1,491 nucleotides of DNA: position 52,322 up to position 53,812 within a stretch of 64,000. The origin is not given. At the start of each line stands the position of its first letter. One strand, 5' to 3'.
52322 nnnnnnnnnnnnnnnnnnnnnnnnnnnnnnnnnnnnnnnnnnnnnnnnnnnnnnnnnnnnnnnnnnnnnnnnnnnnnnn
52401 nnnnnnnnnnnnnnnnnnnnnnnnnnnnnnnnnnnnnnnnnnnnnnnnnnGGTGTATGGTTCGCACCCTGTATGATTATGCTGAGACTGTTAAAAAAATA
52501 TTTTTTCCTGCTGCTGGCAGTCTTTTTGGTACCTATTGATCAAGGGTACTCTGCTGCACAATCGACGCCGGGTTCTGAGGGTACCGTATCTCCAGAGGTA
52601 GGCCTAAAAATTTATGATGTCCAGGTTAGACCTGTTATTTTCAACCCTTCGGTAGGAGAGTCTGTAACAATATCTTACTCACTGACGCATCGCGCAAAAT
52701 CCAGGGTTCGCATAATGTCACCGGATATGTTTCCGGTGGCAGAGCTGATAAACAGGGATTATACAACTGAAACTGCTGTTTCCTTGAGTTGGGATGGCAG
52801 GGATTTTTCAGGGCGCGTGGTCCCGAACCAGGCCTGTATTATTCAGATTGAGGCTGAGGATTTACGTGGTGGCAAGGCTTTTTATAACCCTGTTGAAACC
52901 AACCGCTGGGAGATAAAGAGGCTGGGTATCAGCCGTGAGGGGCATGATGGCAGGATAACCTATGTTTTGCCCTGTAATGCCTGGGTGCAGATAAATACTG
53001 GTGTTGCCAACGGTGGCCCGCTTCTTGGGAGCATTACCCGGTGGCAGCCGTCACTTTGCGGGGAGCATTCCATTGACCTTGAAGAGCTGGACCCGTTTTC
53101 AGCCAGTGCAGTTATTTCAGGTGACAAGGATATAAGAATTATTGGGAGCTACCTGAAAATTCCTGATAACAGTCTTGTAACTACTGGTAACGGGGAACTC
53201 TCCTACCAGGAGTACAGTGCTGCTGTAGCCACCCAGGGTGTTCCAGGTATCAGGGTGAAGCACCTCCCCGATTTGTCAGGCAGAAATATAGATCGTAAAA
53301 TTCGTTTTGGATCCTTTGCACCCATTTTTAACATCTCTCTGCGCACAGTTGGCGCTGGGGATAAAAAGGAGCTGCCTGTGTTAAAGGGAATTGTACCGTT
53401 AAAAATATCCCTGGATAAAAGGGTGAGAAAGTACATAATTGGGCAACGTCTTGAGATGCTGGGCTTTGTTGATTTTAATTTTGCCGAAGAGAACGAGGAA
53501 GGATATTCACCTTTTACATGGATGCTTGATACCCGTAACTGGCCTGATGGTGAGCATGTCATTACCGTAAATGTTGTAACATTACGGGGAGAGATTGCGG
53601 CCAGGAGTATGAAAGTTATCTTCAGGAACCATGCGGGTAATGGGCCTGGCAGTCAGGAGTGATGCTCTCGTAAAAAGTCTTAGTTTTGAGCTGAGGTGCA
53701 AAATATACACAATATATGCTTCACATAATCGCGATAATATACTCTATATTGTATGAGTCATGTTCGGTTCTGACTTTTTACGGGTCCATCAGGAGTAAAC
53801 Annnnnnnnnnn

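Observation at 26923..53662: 27-kb surface island: four secreted proteins carry dockerin-like modules but no cohesin partner is visible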

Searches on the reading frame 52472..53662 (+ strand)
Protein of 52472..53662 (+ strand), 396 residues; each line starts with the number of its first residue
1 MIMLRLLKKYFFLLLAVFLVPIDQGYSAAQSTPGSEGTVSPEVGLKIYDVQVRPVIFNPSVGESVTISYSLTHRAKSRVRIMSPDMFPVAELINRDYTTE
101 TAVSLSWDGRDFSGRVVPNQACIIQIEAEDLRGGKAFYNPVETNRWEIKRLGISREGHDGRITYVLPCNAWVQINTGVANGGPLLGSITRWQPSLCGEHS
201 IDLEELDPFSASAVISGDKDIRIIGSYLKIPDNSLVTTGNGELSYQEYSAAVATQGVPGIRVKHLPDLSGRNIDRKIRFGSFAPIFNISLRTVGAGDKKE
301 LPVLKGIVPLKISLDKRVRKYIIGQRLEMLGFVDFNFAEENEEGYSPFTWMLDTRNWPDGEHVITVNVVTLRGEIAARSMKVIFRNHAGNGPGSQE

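Call 4: search_protein_families(library=pfam, proteins=[window:52472-53662:+], max_evalue=0.1)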
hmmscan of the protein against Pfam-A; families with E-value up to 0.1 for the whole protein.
window:52472-53662:+ (396 aa): 0 families

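Call 6: search_protein_families(library=ncbifam, proteins=[window:52472-53662:+], max_evalue=0.1)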
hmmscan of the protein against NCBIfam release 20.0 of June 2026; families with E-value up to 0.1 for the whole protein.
window:52472-53662:+ (396 aa): 1 family
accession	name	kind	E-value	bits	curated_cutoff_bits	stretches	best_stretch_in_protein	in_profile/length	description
TIGR02300.1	FYDLN_acid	hypoth_equivalog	0.06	13.8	41.65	1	39-76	11-47/129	TIGR02300 family protein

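Call 29: find_homologous_proteins(query=window:52472-53659:+, max_evalue=0.001)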
Query window:52472-53659:+ (396 aa): 9 proteins with E <= 0.001 among 3585 candidates.
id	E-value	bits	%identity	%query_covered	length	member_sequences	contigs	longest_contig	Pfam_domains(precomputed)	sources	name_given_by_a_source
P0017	1.9e-229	780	90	97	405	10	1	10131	-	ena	-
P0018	6.3e-221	751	86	99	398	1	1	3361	-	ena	-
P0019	1.4e-216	737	84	99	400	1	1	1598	-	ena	-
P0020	8.9e-118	412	51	95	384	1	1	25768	-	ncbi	-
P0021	2.0e-114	401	53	88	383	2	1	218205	-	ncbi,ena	-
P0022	3.1e-59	219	37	87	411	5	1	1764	PF13860.13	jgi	jgi:hypothetical protein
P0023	2.7e-53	200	36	86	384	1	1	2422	PF13860.13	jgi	jgi:hypothetical protein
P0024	1.9e-42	164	31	86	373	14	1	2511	PF13860.13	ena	-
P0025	6.5e-4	37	38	23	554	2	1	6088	PF13715.13,PF08308.18,PF13860.13,PF13620.13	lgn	-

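Call 30: find_encoding_contigs(protein=P0021, flank=10000, max_places=3)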
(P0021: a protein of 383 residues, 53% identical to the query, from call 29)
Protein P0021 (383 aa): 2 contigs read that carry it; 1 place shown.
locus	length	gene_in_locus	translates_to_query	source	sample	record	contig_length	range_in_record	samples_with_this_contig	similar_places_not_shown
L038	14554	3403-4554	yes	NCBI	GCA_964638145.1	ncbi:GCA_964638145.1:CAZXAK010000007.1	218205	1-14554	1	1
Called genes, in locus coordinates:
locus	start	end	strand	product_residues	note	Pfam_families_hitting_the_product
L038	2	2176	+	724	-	?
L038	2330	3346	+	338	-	PF26549:Tricorn_N, PF26550:Tricorn_2nd, PF26549:Tricorn_N, PF07676:PD40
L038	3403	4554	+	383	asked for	-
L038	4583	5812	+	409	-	PF01547:SBP_bac_1, PF13531:SBP_bac_11, PF13416:SBP_bac_8, PF13343:SBP_bac_6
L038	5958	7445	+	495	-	PF00528:BPD_transp_1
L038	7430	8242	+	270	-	PF00005:ABC_tran, PF13304:AAA_21 (faint)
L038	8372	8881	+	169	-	PF09828:ChrB_C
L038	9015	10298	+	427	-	PF04413:Glycos_transf_N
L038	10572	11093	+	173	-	-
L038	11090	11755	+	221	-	PF01048:PNP_UDP_1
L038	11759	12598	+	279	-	PF02621:VitK2_biosynth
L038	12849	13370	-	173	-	PF06897:DUF1269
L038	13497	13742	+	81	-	-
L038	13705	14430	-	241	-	PF00702:Hydrolase, PF12710:HAD, PF13419:HAD_2, PF13242:Hydrolase_like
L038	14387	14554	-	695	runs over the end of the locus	PF00072:Response_reg, PF23198:PDE8A_N (faint), PF00512:HisKA, PF02518:HATPase_c, PF00072:Response_reg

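Call 48: predict_structure(alignment_id=A5)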
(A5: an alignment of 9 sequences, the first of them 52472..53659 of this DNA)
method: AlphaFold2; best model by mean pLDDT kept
length: 396 residues; sequences in the alignment: 9
mean_pLDDT: 60.1   pTM: 0.43
mean pLDDT of the five models: 60.1, 59.2, 57.4, 56.8, 49.3
residues with pLDDT >= 90: 0; 70-90: 135; 50-70: 148; < 50: 113
segments of 3 or more residues with pLDDT < 50: 19-41, 56-60, 142-147, 180-184, 207-213, 233-241, 252-282, 294-299, 319-325, 388-396
pLDDT, mean of each block of 10 residues (from residue 1): 61 59 32 32 74 56 75 85 61 71 83 66 72 73 49 67 80 61 51 75 56 54 65 45 52 38 25 24 64 47 83 65 55 60 65 83 70 60 69 33
secondary structure, 60 per line:
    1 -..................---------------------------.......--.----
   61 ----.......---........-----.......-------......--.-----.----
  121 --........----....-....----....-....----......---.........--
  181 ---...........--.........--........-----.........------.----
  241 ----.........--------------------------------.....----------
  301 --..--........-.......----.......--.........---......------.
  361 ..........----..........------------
elements in order: H2-19 E47-53 E65-71 E75-82 E88-94 E102-107 E123-130 E135-138 H140-143 E148-151 E153-156 E161-166 E170-178 E184-194 E197-202 H208-215 E221-229 H245-253 E286-290 E307-314 H316-322 E327-333 E336-344 E348-353 E360-370 E375-384

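Call 50: fold_search(model_id=the predicted structure, library=pdb)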
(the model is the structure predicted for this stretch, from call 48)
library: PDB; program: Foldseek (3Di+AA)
matches with E <= 10: 1744; with E <= 0.001: 128
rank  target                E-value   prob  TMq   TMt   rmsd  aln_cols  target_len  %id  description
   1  8uin_A                1.3e-07  1.00  0.19  0.12  22.2       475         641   12  Structure of the C3bBb-albicin complex (released 2024-05-08)
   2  2yn5_A                2.0e-07  1.00  0.18  0.24  30.1       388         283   10  Structural insight into the giant calcium-binding adhesin SiiE: implications for the adhesion of Salmonella enterica t (released 2013-04-03)
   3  2yn5_B                2.2e-07  1.00  0.19  0.25  30.1       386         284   10  Structural insight into the giant calcium-binding adhesin SiiE: implications for the adhesion of Salmonella enterica t (released 2013-04-03)
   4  8uh2_A                2.6e-07  1.00  0.18  0.13  21.8       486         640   11  Complex of C3b with the inhibitor albicin (released 2024-05-08)
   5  8eok_G                2.9e-07  1.00  0.19  0.14  17.2       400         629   10  Structure of the C3bB proconvertase in complex with lufaxin and factor Xa (released 2023-08-30)
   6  7ad7_B                3.1e-07  1.00  0.21  0.14  21.5       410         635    9  Crystal structure of human complement C5 in complex with the K8 bovine knob domain peptide. (released 2021-03-10)
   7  8cml_E                3.6e-07  1.00  0.19  0.13  16.8       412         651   10  Cryo-EM structure of complement C5 in complex with nanobodies UNbC5-1 and UNbC5-2 (released 2023-09-27)
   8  9sv8_B                4.2e-07  1.00  0.19  0.13  24.0       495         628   10  Herpes simplex virus 2 delta28-73 glycoprotein C ectodomain in complex with C3b (released 2025-12-10)
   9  7zgj_A                4.9e-07  1.00  0.18  0.12  22.2       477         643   11  Trypanosoma brucei gambiense ISG65 in complex with human complement component C3 (released 2023-04-05)
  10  9qk2_F                6.3e-07  1.00  0.19  0.13  22.6       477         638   11  Structure of the Complement classical and lectin pathway C3 convertase in complex with substrate C3 (released 2025-12-24)
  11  8uin_G                6.3e-07  1.00  0.18  0.13  22.5       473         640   11  Structure of the C3bBb-albicin complex (released 2024-05-08)
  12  2a73_A                7.4e-07  1.00  0.18  0.12  21.5       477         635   10  Human Complement Component C3 (released 2005-09-27)
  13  3t4a_A                9.1e-07  1.00  0.21  0.14  23.6       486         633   11  Structure of a truncated form of Staphylococcal Complement Inhibitor B bound to human C3c at 3.4 Angstrom resolution (released 2011-11-23)
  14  5fo7_A                9.6e-07  1.00  0.19  0.13  22.0       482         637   11  Crystal Structure of Human Complement C3b at 2.8 Angstrom resolution (released 2016-04-06)
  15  6rur_A                1.0e-06  1.00  0.20  0.13  24.4       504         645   11  Structure of the SCIN stabilized C3bBb convertase bound to properdin (released 2019-08-21)
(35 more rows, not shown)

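Call 68: find_encoding_contigs(protein=P0020, flank=10000, max_places=3)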
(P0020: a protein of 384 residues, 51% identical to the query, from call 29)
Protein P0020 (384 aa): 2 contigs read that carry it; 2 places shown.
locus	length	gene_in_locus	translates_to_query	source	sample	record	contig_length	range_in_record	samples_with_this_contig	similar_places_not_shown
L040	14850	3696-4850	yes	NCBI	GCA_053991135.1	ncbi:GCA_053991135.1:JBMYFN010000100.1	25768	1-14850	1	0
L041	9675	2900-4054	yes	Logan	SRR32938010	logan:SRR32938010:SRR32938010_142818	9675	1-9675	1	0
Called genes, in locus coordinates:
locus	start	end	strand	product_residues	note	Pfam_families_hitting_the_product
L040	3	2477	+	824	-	?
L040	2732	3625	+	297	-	PF26549:Tricorn_N, PF26550:Tricorn_2nd, PF26549:Tricorn_N, PF07676:PD40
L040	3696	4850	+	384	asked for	-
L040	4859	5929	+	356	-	PF13531:SBP_bac_11, PF01547:SBP_bac_1, PF13416:SBP_bac_8, PF13343:SBP_bac_6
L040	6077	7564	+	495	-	PF00528:BPD_transp_1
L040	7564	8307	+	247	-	PF00005:ABC_tran, PF13304:AAA_21 (faint)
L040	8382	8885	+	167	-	PF09828:ChrB_C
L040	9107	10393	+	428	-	PF04413:Glycos_transf_N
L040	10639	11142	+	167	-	-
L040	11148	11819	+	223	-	PF01048:PNP_UDP_1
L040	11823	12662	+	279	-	PF02621:VitK2_biosynth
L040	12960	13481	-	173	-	PF06897:DUF1269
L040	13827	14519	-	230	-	PF00702:Hydrolase, PF12710:HAD, PF13419:HAD_2, PF13242:Hydrolase_like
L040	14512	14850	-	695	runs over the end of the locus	PF00072:Response_reg, PF23198:PDE8A_N (faint), PF24896:Receiver_CRE1 (faint), PF00512:HisKA, PF02518:HATPase_c, PF00072:Response_reg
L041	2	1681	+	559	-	?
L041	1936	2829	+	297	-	PF26549:Tricorn_N, PF26550:Tricorn_2nd, PF26549:Tricorn_N, PF07676:PD40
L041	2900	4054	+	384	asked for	-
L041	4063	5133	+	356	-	PF13531:SBP_bac_11, PF01547:SBP_bac_1, PF13416:SBP_bac_8, PF13343:SBP_bac_6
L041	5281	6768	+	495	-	PF00528:BPD_transp_1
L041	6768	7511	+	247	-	PF00005:ABC_tran, PF13304:AAA_21 (faint)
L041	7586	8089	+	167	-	PF09828:ChrB_C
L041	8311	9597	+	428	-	PF04413:Glycos_transf_N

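Call 81: search_protein_families(library=phrogs, proteins=[window:52472-53662:+], max_evalue=0.001)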
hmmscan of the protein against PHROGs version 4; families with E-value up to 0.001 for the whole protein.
window:52472-53662:+ (396 aa): 0 families
